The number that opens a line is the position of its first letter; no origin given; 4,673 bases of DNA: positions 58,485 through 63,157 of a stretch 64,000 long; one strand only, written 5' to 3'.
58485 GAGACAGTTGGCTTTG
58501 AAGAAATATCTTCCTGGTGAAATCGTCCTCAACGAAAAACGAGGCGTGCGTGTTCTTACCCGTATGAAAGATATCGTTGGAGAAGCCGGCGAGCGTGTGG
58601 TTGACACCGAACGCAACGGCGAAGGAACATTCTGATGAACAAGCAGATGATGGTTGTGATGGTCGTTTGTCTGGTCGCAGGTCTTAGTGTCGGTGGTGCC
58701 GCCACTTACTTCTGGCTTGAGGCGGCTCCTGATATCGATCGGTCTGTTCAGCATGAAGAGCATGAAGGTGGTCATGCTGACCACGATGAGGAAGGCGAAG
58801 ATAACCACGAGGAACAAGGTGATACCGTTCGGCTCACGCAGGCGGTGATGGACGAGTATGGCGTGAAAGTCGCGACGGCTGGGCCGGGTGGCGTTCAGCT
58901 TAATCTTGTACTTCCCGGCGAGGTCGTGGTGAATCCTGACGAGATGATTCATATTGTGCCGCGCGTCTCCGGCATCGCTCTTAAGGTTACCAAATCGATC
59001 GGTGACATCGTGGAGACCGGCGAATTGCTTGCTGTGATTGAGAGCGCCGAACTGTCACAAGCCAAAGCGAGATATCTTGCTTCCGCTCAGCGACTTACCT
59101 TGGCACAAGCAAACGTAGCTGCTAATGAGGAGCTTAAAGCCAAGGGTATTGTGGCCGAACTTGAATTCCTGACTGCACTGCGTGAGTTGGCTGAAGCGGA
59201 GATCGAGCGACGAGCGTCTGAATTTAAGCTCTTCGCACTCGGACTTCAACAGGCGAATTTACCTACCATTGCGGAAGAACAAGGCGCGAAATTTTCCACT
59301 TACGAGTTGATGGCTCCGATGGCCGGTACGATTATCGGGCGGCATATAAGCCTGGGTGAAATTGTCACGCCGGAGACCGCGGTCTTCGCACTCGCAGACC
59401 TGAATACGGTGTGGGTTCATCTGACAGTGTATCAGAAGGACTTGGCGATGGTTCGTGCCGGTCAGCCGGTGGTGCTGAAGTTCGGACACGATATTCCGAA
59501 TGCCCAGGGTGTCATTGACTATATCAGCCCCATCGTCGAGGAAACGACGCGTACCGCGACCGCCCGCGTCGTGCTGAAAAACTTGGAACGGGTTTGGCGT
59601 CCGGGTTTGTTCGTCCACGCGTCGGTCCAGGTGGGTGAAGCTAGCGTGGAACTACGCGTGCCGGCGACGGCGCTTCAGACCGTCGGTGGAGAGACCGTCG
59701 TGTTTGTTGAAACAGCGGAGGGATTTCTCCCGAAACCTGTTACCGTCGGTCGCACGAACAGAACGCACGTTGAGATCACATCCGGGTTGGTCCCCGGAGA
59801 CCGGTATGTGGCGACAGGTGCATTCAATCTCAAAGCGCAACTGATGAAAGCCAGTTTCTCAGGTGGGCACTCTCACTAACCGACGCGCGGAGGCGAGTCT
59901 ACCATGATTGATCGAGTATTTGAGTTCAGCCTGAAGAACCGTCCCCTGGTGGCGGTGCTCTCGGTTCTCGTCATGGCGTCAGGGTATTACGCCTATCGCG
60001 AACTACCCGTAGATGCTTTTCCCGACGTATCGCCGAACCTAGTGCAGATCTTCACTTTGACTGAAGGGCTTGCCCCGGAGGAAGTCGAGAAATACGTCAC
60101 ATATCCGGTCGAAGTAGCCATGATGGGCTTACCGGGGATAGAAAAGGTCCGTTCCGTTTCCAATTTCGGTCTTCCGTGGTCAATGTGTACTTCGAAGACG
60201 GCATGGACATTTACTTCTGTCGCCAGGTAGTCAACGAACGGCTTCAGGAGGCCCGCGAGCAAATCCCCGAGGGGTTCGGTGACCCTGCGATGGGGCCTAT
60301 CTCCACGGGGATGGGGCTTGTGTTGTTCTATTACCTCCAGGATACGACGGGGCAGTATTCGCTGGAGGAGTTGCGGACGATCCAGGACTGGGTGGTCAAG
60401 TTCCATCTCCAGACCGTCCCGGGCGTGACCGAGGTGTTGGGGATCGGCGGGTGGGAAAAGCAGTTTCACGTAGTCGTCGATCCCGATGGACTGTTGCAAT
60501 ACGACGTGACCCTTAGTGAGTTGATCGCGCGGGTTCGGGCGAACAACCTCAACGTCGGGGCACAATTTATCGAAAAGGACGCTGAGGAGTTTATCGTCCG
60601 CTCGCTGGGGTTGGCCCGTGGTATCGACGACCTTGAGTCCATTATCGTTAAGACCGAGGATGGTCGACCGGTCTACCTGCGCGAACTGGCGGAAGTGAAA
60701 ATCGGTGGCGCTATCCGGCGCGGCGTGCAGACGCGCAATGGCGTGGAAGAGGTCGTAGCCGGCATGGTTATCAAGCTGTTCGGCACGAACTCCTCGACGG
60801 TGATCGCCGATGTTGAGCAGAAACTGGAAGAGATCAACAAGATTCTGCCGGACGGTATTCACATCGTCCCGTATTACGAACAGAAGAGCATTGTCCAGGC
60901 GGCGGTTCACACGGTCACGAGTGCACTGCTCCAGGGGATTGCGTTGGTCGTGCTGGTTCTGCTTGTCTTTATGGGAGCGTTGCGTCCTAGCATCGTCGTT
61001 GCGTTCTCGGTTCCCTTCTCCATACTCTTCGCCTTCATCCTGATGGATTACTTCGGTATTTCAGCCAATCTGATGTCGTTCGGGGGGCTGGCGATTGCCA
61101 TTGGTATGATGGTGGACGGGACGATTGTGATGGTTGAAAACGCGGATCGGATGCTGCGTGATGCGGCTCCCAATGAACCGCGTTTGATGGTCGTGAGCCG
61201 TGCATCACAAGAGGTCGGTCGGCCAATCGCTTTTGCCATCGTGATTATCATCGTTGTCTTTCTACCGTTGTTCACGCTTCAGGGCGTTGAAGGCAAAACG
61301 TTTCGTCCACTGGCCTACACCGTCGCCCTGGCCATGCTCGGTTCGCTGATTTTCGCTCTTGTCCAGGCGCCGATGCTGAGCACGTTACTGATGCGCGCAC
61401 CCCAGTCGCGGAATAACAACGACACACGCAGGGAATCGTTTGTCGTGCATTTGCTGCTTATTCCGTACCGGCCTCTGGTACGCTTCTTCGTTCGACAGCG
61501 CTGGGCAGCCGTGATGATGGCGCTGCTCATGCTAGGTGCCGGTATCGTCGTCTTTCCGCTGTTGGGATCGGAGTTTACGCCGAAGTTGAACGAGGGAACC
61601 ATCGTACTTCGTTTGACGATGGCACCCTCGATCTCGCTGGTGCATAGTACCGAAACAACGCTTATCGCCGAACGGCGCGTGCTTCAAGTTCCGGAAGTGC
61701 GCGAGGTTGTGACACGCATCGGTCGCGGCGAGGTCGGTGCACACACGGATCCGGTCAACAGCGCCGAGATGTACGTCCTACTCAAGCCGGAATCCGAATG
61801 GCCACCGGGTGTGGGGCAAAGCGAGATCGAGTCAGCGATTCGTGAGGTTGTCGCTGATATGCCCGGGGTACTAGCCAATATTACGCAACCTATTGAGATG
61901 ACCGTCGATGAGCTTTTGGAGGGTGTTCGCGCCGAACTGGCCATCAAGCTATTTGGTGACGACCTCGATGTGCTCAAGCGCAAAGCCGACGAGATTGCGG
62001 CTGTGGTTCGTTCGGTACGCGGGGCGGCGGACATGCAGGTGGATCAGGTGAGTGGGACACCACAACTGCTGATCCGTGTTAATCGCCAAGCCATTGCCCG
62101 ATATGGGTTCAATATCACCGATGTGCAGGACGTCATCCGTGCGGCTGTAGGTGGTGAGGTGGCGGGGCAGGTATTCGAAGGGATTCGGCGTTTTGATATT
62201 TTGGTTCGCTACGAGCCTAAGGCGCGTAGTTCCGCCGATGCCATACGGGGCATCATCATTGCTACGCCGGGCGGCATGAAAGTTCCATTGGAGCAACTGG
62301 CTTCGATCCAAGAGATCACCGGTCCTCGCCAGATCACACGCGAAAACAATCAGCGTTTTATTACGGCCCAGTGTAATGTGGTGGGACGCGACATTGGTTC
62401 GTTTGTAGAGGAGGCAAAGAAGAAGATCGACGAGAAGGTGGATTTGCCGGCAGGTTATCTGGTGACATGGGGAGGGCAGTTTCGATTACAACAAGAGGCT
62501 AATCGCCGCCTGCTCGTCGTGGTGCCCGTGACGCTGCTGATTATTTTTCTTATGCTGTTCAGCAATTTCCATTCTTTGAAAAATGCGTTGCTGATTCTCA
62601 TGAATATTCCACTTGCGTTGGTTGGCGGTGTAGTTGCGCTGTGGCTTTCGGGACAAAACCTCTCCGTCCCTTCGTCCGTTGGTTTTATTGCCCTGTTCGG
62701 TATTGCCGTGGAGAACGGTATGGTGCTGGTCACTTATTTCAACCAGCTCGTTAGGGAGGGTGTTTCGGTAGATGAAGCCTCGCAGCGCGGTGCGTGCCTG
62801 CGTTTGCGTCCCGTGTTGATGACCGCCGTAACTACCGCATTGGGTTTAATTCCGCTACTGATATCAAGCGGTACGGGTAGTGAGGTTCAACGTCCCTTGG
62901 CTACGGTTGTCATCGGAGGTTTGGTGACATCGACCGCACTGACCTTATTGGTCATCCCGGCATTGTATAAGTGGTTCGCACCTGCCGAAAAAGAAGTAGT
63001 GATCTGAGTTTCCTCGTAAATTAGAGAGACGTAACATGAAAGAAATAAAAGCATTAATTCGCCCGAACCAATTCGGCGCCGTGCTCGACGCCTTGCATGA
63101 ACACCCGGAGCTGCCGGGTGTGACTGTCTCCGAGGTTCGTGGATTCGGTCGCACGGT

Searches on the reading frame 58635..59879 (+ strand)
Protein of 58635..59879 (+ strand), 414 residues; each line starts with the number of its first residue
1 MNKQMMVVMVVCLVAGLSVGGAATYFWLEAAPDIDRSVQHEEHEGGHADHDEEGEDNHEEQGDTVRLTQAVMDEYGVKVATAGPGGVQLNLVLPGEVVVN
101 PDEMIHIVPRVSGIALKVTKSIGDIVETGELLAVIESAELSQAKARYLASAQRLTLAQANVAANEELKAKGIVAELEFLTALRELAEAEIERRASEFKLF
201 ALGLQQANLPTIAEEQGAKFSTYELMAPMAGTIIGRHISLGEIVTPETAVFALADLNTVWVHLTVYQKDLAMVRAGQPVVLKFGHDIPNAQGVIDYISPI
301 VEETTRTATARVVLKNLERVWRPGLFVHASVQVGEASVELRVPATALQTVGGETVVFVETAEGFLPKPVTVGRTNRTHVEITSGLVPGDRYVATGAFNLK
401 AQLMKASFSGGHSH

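Call 56: search_protein_families(library=pfam, proteins=[window:58635-59879:+], max_evalue=0.001)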
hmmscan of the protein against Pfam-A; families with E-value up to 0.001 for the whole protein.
window:58635-59879:+ (414 aa): 2 families
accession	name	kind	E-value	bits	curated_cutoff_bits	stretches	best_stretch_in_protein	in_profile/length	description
PF16576.10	HlyD_D23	-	7.1e-40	137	30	1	90-327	5-214/214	Barrel-sandwich domain of CusB or HlyD membrane-fusion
PF13437.12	HlyD_3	-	6.3e-19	69.1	22.2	1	225-324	2-106/106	HlyD family secretion protein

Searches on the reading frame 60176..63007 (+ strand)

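Call 56: search_protein_families(library=pfam, proteins=[window:60176-63007:+], max_evalue=0.001)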
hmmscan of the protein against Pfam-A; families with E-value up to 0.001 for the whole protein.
window:60176-63007:+ (943 aa): 2 families
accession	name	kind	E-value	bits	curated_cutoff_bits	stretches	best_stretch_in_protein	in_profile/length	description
PF00873.25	ACR_tran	-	3.8e-263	876.1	28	1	2-934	89-1020/1021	AcrB/AcrD/AcrF family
PF03176.21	MMPL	-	1.4e-07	31.2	20.5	1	772-932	138-300/333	MMPL family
